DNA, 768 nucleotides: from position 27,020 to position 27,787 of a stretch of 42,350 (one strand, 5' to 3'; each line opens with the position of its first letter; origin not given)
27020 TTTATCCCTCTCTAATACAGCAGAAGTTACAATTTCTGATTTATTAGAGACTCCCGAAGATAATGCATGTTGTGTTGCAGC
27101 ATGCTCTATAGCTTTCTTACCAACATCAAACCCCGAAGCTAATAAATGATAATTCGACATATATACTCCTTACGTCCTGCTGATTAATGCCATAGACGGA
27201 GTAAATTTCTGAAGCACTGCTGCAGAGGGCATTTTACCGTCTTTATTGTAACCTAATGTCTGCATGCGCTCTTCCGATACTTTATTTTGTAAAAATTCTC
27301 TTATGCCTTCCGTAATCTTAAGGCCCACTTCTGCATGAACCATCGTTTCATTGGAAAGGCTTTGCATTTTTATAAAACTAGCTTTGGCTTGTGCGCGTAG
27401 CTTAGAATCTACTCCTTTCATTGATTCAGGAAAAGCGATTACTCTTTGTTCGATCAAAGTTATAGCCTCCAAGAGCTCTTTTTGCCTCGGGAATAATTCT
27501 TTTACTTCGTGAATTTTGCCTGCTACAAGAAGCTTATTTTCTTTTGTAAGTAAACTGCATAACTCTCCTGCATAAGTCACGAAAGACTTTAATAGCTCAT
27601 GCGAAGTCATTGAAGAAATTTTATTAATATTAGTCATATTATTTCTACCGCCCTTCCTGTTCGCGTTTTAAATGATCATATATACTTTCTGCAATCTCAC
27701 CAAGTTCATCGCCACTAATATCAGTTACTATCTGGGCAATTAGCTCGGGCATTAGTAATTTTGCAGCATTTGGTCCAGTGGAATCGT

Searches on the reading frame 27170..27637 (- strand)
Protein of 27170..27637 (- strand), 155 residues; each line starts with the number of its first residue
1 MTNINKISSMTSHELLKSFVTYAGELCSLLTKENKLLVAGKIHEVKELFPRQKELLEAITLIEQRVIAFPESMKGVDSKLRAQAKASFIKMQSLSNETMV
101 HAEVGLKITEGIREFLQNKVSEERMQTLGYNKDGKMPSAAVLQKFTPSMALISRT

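Call 18: search_protein_families(library=pfam, proteins=[window:27170-27637:-], max_evalue=0.001)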
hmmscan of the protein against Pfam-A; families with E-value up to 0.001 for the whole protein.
window:27170-27637:- (155 aa): 1 family
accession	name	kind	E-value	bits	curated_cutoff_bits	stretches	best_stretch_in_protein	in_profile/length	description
PF05130.17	FlgN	-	0.00022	22.1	30.5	0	16-77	10-71/147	FlgN protein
